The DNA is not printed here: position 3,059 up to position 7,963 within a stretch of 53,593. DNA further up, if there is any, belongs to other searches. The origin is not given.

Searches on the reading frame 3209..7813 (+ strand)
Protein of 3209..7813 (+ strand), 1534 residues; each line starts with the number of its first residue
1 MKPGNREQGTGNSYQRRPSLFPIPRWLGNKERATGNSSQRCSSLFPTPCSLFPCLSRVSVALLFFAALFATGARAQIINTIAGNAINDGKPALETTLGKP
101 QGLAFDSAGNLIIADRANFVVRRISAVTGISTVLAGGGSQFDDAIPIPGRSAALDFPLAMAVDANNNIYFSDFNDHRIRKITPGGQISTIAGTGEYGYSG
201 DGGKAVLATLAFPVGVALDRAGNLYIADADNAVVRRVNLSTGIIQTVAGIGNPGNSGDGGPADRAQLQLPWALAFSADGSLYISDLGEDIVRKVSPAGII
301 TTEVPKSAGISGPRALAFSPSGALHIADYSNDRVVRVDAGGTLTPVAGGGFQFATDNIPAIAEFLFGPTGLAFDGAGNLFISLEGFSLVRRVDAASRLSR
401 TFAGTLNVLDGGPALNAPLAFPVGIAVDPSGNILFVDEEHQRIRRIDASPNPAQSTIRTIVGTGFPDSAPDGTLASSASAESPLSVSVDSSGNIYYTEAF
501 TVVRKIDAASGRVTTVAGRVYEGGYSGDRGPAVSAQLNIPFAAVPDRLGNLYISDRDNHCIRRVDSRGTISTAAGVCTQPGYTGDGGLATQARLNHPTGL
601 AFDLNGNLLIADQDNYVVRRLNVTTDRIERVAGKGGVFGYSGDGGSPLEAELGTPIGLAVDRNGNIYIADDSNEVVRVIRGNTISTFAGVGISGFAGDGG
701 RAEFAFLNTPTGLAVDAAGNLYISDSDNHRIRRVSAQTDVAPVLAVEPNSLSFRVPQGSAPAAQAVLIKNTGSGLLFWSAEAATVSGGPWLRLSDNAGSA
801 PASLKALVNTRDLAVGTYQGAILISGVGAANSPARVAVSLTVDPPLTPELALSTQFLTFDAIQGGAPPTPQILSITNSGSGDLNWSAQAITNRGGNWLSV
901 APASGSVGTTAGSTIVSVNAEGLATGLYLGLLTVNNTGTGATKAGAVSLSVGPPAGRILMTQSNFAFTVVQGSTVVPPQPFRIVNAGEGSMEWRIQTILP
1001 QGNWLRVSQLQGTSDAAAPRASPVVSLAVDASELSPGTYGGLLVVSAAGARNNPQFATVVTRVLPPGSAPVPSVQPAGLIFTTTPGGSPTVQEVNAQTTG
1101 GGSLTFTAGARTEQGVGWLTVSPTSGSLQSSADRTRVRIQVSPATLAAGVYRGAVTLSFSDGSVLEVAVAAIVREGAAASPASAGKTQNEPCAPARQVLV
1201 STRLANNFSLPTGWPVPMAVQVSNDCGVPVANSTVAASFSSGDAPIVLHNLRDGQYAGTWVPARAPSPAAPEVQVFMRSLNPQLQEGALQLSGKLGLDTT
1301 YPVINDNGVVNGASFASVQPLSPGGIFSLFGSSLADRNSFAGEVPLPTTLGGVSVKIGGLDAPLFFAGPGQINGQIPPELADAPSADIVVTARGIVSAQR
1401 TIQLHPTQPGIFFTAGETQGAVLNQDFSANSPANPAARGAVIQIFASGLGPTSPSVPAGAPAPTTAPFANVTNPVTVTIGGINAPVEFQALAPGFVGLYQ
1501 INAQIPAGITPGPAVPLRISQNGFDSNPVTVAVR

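Call 19: search_protein_families(library=pfam, proteins=[window:3209-7813:+], max_evalue=0.00001)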
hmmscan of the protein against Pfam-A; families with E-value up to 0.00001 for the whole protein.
window:3209-7813:+ (1534 aa): 8 families
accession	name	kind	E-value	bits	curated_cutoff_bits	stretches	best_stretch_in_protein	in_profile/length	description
PF25021.1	TEN_NHL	-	6.3e-49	167.3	27.1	2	410-621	132-356/357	Teneurin NHL domain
PF01436.27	NHL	-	5.9e-40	133.8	20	1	707-732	1-26/28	NHL repeat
PF19190.6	BACON_2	-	4.6e-22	78.2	25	1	873-941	23-88/94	Viral BACON domain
PF06739.17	SBBP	-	2.5e-21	75.8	20.5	0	654-669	14-29/38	Beta-propeller repeat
PF24684.1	Vgb_lyase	-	3.6e-13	49.4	50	0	270-343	15-129/290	Virginiamycin B lyase family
PF08450.18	SGL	-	1.7e-09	38.1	26.3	0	162-399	8-217/246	SMP-30/Gluconolactonase/LRE-like region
PF22701.2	Mala_s_1-like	-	6.6e-07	29.7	27.5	0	160-325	4-144/195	Mal s 1 allergenic protein-like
PF13449.12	Phytase-like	-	4.1e-06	27.3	27.6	0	712-748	72-108/284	Esterase-like activity of phytase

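Call 51: find_encoding_contigs(protein=window:3209-7813:+, flank=10000, max_places=2)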
Protein window:3209-7813:+ (1534 aa): 1 contig read that carries it; 1 place shown.
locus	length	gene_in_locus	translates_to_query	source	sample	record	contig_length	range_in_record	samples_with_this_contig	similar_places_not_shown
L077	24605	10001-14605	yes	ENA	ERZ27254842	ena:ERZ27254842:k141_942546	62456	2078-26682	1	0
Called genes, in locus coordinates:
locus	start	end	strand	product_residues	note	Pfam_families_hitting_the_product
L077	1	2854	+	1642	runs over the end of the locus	?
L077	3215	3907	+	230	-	PF01844:HNH (weak), PF14279:HNH_5 (weak)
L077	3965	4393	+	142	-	-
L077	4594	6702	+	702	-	PF00656:Peptidase_C14, PF13432:TPR_16, PF13424:TPR_12, PF00515:TPR_1 (weak), PF13432:TPR_16, PF23914:TPR_CcmH_CycH (weak), PF14559:TPR_19 (weak), PF13432:TPR_16, +14 more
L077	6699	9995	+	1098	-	PF13620:CarboxypepD_reg, PF25183:OMP_b-brl_4, PF00593:TonB_dep_Rec_b-barrel (weak)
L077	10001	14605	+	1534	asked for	PF06739:SBBP (faint), PF08450:SGL (faint), PF22807:TrAA12 (faint), PF24684:Vgb_lyase (faint), PF13449:Phytase-like (faint), PF25021:TEN_NHL, PF01436:NHL (weak), PF19190:BACON_2 (weak)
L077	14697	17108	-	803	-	PF19190:BACON_2 (weak)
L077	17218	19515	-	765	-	PF04932:Wzy_C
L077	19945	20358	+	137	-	PF25183:OMP_b-brl_4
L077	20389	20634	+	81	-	-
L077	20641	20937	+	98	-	-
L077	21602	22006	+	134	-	PF00034:Cytochrom_C, PF13442:Cytochrome_CBB3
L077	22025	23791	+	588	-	PF13620:CarboxypepD_reg, PF13715:CarbopepD_reg_2 (weak), PF24684:Vgb_lyase, PF08450:SGL (faint), PF24684:Vgb_lyase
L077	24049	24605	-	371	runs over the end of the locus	PF08450:SGL (faint), PF17170:DUF5128 (faint), PF06739:SBBP (faint), PF25021:TEN_NHL (faint), PF01436:NHL (weak)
